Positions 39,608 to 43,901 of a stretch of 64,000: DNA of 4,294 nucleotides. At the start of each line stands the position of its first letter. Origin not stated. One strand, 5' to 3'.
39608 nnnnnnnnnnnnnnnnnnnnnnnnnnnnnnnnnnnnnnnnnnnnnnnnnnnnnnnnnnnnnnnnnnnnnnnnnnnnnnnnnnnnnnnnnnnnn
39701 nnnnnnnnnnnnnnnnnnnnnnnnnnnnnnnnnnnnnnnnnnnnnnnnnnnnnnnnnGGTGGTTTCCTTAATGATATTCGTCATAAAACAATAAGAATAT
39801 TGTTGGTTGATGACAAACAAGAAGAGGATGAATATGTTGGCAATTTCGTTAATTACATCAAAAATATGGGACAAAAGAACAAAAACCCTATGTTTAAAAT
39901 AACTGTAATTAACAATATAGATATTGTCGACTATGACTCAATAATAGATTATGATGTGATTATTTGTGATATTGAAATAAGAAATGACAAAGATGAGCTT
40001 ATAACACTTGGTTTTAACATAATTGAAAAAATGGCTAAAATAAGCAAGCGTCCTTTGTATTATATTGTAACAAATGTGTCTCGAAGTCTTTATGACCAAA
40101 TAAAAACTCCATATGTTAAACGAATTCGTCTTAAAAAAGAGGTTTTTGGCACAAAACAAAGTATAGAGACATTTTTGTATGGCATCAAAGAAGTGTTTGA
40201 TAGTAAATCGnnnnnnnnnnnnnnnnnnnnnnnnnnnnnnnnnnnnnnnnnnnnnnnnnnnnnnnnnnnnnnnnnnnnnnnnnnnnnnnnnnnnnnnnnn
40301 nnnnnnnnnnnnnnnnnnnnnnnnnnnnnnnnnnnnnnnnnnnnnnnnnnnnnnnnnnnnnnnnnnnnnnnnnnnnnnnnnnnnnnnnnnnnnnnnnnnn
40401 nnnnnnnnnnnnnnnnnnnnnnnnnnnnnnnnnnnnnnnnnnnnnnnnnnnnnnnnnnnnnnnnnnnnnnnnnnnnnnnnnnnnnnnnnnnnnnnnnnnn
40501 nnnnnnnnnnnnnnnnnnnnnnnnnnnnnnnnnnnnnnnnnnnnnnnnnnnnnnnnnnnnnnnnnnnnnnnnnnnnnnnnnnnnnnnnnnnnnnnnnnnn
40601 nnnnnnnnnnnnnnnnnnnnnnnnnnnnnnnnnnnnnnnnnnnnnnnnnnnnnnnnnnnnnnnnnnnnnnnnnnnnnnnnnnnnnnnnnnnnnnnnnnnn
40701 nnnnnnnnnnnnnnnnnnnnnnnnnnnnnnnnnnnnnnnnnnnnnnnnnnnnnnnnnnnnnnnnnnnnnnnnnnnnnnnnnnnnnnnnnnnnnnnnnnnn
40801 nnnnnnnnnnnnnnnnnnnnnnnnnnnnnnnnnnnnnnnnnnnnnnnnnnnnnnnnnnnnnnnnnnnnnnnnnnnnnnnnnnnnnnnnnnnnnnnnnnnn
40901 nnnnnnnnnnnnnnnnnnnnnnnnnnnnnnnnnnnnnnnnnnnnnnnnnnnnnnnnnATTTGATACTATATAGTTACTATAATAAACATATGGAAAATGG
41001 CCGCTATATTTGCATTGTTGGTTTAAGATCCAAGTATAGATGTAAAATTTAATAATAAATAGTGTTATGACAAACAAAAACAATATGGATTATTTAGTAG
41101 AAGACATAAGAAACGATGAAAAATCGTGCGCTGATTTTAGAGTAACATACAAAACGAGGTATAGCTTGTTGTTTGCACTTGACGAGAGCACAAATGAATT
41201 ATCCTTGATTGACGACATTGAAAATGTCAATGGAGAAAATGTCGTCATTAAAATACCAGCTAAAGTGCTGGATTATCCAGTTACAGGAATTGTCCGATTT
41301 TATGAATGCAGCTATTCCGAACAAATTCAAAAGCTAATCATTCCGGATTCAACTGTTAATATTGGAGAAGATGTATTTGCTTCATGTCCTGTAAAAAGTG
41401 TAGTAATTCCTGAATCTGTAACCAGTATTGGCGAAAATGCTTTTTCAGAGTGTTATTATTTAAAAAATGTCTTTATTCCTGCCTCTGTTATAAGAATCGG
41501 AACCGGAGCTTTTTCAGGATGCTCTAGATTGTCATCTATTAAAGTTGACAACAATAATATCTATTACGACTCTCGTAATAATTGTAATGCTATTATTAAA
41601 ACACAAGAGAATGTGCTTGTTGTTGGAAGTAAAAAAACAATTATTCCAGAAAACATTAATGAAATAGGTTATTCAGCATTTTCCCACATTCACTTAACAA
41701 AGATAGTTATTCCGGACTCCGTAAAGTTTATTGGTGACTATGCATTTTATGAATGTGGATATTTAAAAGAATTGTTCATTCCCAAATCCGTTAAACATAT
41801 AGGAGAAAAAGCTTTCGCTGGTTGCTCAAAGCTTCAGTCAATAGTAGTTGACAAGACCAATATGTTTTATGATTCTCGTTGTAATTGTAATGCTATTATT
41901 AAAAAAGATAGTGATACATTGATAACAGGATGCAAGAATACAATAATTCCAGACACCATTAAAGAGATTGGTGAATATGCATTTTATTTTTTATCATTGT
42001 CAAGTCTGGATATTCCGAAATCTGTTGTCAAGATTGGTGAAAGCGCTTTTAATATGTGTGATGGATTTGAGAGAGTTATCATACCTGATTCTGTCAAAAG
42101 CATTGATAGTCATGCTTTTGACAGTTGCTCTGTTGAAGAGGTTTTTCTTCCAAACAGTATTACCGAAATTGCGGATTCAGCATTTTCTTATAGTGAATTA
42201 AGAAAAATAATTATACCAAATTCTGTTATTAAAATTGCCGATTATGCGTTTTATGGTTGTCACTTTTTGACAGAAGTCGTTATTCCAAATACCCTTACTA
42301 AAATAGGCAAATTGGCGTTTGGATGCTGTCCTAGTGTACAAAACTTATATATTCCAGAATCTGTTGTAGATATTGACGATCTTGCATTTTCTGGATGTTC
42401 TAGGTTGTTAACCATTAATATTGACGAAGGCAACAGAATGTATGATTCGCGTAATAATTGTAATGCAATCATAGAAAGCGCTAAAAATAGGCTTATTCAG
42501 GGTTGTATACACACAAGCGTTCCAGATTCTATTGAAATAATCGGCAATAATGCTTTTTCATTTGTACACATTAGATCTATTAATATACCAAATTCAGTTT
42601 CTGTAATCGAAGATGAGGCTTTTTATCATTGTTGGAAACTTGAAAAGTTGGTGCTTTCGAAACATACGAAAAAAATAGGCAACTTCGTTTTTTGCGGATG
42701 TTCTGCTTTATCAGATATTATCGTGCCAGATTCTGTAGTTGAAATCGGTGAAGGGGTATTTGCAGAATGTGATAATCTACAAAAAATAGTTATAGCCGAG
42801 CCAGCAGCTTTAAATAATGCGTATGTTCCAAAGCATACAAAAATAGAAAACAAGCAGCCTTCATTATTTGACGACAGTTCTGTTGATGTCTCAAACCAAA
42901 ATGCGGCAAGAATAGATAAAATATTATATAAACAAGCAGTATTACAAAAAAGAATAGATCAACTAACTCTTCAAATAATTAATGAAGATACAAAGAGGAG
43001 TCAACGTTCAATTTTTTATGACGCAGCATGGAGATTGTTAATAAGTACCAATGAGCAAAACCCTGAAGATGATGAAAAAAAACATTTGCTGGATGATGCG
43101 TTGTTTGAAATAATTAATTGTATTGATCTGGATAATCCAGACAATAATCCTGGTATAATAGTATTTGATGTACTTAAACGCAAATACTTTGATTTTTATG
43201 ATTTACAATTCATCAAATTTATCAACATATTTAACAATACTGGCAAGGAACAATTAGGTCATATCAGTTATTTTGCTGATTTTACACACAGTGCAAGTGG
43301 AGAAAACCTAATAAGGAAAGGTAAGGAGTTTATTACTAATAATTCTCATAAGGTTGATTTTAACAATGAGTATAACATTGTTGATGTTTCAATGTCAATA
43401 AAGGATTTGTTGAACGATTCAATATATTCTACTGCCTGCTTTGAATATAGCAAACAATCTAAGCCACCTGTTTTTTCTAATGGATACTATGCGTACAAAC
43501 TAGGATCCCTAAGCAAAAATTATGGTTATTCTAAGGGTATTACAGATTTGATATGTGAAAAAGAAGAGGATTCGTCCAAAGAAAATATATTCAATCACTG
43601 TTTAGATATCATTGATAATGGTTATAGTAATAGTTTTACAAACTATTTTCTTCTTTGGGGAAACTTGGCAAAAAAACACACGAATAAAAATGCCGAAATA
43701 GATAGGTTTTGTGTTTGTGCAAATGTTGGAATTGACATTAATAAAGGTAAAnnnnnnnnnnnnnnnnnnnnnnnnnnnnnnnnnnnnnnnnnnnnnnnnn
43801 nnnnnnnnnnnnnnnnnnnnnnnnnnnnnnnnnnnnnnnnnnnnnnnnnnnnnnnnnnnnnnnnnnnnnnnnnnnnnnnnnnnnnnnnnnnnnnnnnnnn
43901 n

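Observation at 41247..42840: BspA-type leucine-rich repeats in a protein with no signal peptide or membrane anchor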

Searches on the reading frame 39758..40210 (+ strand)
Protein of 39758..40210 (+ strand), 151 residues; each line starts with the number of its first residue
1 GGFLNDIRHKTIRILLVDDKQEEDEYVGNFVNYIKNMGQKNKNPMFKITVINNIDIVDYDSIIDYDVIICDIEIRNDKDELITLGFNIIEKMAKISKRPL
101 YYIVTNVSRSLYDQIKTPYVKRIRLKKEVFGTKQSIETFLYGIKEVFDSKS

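Call 34: search_protein_families(library=pfam, proteins=[window:39758-40210:+], max_evalue=10)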
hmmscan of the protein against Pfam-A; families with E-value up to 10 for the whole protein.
window:39758-40210:+ (151 aa): 1 family
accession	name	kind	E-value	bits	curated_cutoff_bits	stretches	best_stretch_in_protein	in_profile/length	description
PF07840.17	FadR_C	-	0.0012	19.2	23.6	1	73-122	62-111/164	FadR C-terminal domain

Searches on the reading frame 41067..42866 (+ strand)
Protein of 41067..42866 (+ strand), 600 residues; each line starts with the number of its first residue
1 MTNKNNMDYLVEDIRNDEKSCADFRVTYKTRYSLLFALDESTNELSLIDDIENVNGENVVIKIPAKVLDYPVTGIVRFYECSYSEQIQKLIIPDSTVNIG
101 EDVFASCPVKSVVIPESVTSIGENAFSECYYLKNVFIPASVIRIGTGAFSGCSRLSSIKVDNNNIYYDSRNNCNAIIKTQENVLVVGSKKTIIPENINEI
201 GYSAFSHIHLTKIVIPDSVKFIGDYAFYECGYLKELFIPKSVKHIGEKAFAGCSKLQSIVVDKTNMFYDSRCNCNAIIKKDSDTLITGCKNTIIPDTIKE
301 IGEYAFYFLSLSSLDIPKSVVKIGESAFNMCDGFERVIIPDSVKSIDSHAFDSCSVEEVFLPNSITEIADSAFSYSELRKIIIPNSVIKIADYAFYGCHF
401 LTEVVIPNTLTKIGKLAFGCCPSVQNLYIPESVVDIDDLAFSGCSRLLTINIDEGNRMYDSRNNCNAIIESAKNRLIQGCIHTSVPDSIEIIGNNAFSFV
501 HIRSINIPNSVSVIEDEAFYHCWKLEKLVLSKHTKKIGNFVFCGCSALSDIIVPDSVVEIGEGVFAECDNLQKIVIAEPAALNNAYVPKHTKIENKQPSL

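Call 73: find_homologous_proteins(query=window:41067-42866:+, max_evalue=1e-10)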
Query window:41067-42866:+ (600 aa): 7981 proteins with E <= 1e-10 among 8000 candidates; the best 120 are listed.
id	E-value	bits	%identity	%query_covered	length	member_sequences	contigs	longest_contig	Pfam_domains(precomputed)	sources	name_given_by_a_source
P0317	5.9e-184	631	42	86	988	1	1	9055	PF13306.13,PF13855.13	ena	-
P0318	5.4e-176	605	40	78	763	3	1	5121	PF13306.13,PF05725.19,PF13855.13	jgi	jgi:hypothetical protein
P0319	1.7e-175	603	36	95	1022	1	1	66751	PF00069.32,PF13306.13,PF13855.13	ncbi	-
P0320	2.0e-174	599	34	88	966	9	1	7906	PF13306.13,PF13855.13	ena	-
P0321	4.8e-174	598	37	77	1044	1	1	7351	PF13306.13,PF13855.13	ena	-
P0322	1.5e-166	574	40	78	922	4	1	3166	PF13306.13,PF05725.19,PF13855.13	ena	-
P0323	3.3e-165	569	40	62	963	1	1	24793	PF13306.13,PF12799.14,PF13855.13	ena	-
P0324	2.8e-164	566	41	72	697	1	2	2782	PF13306.13,PF13855.13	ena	-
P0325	3.2e-164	566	48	78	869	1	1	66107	PF10877.14,PF13306.13,PF05725.19,PF12799.14,PF13810.13,PF13855.13,PF23952.2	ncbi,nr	ncbi:MAG: leucine-rich repeat protein [bacterium]|nr:leucine-rich repeat protein [bacterium]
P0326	2.4e-160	553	40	77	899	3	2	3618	PF13306.13,PF05725.19,PF13855.13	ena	-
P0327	3.6e-157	543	39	81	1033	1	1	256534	PF13306.13,PF12799.14,PF13855.13,PF23952.2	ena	-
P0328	4.3e-153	529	37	86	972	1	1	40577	PF13306.13,PF05725.19,PF02368.25,PF13855.13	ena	-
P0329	6.4e-153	528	37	83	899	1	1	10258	PF13306.13,PF05725.19,PF13855.13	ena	-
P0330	1.6e-152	527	40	85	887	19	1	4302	PF13306.13,PF08238.19,PF13855.13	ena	-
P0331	6.4e-152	525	41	76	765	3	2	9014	PF13306.13,PF13855.13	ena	-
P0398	4.1e-131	457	36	82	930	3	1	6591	PF00069.32,PF13306.13,PF03109.23,PF05725.19,PF12799.14,PF13855.13,PF23952.2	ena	-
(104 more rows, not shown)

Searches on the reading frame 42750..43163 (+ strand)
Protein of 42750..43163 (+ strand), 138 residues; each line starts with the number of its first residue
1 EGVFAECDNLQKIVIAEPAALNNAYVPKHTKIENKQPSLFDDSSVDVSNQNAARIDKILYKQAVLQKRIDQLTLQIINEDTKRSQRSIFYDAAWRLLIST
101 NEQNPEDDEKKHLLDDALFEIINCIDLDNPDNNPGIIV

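Call 34: search_protein_families(library=pfam, proteins=[window:42750-43163:+], max_evalue=10)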
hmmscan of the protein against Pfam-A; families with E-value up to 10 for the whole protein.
window:42750-43163:+ (138 aa): 1 family
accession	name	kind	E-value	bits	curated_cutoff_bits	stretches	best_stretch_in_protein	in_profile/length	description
PF07041.16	DUF1327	-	0.033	14.8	25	1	43-98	19-70/93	Protein of unknown function (DUF1327)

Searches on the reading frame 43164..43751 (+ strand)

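Call 34: search_protein_families(library=pfam, proteins=[window:43164-43751:+], max_evalue=10)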
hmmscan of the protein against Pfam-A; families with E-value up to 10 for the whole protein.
window:43164-43751:+ (196 aa): 1 family
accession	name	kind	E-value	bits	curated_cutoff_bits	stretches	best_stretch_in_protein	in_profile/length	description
PF08998.16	Epsilon_antitox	-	0.22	12.4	25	1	61-93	29-62/82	Bacterial epsilon antitoxin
